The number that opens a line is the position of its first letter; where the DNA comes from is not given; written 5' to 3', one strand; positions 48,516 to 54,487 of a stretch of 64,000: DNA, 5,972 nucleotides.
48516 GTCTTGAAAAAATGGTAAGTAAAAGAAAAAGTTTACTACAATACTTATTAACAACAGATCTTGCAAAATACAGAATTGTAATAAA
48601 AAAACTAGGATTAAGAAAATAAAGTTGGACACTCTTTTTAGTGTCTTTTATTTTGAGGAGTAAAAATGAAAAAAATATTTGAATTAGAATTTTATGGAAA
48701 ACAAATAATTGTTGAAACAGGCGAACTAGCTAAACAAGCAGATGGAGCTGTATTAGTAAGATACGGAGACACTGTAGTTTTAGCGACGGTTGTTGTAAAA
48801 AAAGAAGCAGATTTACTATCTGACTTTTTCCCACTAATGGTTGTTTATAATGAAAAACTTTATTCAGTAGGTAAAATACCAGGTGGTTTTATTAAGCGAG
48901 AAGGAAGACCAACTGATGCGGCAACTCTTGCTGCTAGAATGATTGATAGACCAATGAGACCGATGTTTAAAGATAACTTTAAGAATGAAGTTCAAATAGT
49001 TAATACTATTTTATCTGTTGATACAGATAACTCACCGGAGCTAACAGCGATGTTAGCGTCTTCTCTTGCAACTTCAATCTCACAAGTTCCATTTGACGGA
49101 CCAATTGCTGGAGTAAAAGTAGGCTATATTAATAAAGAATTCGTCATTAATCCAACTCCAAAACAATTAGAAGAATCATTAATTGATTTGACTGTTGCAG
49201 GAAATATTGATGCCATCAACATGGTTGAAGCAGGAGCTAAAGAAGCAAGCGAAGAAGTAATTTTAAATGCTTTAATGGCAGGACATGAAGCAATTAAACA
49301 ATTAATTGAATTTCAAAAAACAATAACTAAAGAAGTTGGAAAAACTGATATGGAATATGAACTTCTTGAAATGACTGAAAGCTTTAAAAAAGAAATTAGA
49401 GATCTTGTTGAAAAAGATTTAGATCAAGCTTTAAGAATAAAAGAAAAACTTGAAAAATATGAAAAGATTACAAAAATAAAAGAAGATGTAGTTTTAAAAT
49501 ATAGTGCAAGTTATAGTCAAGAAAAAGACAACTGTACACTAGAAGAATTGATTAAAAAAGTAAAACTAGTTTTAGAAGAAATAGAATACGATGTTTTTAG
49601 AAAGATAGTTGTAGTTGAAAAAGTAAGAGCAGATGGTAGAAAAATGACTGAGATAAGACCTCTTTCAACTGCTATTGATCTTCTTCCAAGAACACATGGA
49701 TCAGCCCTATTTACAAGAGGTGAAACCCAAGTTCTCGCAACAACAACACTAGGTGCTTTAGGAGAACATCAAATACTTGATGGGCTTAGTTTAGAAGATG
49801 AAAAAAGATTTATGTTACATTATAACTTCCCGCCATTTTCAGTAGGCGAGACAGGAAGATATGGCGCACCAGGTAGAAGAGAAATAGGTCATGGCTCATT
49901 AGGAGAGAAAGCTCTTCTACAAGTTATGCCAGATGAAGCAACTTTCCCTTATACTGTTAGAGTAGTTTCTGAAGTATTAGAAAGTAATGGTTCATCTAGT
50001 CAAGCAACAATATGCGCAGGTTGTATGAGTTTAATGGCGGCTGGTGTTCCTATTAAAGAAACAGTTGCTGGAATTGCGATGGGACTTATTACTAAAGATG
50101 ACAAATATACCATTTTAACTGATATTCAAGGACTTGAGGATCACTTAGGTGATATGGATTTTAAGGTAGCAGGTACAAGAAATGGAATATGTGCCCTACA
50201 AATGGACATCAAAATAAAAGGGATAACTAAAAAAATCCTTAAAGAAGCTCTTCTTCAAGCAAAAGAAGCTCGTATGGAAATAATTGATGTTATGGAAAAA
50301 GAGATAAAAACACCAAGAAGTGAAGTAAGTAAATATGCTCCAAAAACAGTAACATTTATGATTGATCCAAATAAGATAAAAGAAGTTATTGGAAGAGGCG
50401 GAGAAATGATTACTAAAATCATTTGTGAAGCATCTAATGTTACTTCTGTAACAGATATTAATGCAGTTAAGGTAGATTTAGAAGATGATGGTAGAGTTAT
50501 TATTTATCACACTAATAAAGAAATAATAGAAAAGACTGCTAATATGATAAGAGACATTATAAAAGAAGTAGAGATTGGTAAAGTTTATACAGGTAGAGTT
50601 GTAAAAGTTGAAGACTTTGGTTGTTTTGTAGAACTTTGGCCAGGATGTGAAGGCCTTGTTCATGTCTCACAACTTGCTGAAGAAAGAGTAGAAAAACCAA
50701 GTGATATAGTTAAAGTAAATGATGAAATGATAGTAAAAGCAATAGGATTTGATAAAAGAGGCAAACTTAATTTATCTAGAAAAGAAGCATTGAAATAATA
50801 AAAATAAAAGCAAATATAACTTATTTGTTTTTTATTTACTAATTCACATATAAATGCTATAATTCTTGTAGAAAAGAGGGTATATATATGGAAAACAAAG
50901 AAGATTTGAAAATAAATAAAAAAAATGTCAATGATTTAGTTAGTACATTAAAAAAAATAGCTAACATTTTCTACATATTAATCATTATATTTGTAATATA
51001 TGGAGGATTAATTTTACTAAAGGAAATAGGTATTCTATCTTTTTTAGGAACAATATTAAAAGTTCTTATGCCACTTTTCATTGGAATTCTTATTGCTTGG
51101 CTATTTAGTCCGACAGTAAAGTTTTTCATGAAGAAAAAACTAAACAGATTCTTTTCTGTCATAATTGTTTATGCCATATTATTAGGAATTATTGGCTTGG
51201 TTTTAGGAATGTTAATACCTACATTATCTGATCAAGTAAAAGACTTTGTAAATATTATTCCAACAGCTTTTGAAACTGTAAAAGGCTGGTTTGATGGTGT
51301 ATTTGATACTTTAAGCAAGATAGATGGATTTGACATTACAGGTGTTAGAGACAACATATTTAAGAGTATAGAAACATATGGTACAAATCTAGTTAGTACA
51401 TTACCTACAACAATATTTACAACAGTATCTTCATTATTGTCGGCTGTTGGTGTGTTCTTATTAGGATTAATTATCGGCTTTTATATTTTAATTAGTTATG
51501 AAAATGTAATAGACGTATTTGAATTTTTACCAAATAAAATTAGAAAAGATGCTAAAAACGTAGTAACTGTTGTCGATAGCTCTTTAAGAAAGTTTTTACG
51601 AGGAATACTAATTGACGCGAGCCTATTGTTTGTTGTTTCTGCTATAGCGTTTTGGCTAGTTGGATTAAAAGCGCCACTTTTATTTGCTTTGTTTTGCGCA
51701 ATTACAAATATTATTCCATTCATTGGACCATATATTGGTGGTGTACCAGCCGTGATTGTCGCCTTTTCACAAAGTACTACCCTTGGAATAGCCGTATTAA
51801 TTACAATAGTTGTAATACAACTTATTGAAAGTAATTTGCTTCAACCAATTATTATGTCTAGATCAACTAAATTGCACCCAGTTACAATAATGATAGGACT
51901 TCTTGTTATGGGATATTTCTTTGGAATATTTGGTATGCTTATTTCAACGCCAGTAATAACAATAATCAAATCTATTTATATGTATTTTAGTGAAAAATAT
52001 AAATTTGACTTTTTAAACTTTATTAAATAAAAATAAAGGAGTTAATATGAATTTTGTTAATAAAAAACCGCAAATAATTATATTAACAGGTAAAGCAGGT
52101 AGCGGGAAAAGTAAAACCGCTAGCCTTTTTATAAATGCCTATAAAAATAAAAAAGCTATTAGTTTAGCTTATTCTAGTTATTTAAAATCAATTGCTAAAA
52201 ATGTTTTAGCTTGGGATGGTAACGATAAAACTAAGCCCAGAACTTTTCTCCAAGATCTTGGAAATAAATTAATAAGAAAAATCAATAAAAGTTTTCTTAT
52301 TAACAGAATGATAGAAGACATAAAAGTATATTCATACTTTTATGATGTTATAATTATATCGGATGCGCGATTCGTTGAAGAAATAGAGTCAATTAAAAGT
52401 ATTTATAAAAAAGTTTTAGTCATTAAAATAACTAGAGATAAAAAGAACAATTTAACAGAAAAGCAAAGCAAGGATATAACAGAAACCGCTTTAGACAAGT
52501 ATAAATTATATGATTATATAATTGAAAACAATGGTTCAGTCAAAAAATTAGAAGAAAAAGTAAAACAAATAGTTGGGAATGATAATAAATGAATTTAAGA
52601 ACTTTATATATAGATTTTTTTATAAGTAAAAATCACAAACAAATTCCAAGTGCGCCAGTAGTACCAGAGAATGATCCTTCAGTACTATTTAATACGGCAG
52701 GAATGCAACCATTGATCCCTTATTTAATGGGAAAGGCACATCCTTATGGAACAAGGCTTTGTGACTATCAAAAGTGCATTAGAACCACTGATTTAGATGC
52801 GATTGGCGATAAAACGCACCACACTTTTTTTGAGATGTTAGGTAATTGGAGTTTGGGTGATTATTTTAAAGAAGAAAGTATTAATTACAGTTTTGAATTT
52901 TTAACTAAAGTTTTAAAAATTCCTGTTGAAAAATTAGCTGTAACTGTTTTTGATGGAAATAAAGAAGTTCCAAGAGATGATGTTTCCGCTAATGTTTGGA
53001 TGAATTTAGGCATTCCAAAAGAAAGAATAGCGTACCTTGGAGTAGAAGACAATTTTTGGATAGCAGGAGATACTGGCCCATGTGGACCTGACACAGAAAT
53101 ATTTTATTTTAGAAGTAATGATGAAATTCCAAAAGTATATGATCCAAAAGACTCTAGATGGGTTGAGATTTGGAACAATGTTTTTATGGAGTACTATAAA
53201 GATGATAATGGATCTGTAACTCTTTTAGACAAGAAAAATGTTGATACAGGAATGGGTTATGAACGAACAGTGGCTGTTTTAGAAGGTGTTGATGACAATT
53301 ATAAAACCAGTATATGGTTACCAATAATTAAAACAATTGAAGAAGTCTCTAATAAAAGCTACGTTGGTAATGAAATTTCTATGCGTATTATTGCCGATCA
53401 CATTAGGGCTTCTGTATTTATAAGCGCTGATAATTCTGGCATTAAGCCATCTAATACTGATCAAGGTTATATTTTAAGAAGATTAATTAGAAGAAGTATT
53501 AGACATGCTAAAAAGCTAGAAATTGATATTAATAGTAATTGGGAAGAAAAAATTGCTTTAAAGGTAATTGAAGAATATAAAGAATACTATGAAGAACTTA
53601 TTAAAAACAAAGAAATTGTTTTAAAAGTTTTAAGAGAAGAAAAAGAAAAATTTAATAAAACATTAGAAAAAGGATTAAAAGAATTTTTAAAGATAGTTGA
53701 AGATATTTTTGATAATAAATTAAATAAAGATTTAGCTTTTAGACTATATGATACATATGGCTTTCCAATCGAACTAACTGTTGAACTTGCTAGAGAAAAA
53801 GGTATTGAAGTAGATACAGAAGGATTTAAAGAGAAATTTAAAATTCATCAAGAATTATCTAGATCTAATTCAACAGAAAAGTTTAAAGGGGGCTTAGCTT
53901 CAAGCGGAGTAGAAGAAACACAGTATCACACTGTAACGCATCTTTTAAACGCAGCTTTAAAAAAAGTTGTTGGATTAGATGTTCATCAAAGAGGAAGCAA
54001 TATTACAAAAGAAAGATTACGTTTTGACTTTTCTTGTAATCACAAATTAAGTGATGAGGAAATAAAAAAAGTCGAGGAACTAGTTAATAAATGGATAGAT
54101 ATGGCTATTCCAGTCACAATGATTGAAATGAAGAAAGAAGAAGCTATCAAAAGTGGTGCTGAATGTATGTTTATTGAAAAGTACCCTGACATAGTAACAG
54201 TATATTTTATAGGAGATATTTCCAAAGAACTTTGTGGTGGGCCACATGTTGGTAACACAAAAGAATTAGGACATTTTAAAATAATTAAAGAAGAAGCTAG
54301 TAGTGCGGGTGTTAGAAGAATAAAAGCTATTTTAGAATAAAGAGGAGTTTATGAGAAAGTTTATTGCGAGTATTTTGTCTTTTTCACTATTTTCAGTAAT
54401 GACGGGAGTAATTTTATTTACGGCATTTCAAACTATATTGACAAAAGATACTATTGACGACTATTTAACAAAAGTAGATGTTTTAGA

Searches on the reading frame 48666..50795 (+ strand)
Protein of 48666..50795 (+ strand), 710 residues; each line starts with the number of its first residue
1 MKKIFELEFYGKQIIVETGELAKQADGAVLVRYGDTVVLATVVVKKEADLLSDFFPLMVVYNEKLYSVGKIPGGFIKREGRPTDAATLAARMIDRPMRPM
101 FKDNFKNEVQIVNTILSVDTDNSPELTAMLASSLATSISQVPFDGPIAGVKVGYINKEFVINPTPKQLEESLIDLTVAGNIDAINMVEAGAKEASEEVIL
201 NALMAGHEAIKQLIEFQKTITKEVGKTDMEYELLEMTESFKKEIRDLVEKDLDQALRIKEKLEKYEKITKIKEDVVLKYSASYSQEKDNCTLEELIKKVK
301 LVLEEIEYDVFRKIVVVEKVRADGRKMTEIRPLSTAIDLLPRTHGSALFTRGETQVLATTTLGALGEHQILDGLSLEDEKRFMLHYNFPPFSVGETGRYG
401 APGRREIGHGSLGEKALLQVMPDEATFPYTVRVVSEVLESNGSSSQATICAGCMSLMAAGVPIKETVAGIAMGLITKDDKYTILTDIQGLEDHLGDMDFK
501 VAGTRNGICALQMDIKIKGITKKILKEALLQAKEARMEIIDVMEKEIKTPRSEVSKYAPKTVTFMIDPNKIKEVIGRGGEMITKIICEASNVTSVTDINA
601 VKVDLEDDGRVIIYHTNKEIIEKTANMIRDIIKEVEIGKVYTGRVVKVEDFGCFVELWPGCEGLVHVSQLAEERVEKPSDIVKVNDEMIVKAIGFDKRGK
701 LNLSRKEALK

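Call 45: search_protein_families(library=pfam, proteins=[window:48666-50795:+], max_evalue=0.00001)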
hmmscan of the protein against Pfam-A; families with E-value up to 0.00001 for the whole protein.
window:48666-50795:+ (710 aa): 4 families
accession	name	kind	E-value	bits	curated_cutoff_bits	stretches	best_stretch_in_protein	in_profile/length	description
PF01138.27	RNase_PH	-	5.7e-53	179.2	25.5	2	329-462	1-130/130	3' exoribonuclease family, domain 1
PF03725.20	RNase_PH_C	-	4.7e-22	78.2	20.8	2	145-209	1-67/67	3' exoribonuclease family, domain 2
PF00575.29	S1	-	1.1e-16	61.4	22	1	635-706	2-74/74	S1 RNA binding domain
PF03726.19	PNPase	-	1.1e-12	48.7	24.6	1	241-326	3-81/81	Polyribonucleotide nucleotidyltransferase, RNA binding domain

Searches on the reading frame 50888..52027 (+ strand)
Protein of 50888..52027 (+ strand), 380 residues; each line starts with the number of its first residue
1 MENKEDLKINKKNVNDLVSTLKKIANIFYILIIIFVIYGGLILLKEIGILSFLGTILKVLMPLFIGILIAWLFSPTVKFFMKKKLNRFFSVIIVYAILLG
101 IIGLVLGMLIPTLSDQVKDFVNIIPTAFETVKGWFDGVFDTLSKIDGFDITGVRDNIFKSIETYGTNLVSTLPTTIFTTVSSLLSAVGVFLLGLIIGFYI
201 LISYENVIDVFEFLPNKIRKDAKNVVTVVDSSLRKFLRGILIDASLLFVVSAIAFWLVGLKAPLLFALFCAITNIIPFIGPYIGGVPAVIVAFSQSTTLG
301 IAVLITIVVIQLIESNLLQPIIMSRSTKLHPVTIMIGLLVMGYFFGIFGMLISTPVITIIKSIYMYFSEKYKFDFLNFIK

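Call 45: search_protein_families(library=pfam, proteins=[window:50888-52027:+], max_evalue=0.00001)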
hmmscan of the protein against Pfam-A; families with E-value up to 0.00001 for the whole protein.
window:50888-52027:+ (380 aa): 1 family
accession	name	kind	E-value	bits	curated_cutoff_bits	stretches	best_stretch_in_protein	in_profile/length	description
PF01594.21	AI-2E_transport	-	9.2e-56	189.8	34.3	1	43-364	14-323/327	AI-2E family transporter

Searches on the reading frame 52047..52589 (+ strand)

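Call 45: search_protein_families(library=pfam, proteins=[window:52047-52589:+], max_evalue=0.00001)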
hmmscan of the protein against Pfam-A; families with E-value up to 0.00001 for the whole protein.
window:52047-52589:+ (181 aa): 2 families
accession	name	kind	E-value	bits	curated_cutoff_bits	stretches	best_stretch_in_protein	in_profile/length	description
PF21448.3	DNMK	-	6e-10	39.5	27.1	1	55-171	121-232/232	Deoxynucleotide monophosphate kinase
PF13401.12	AAA_22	-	1.3e-06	29.2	27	1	7-110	4-96/130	AAA domain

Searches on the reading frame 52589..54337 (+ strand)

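Call 45: search_protein_families(library=pfam, proteins=[window:52589-54337:+], max_evalue=0.00001)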
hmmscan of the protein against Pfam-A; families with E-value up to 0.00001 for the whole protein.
window:52589-54337:+ (583 aa): 2 families
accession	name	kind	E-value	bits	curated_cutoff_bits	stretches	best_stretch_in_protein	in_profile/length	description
PF01411.24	tRNA-synt_2c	-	5.3e-137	458.1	30.3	1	3-434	2-438/552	tRNA synthetases class II (A)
PF07973.19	tRNA_SAD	-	1.2e-18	67.3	24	1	536-578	1-43/44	Threonyl and Alanyl tRNA synthetase second additional domain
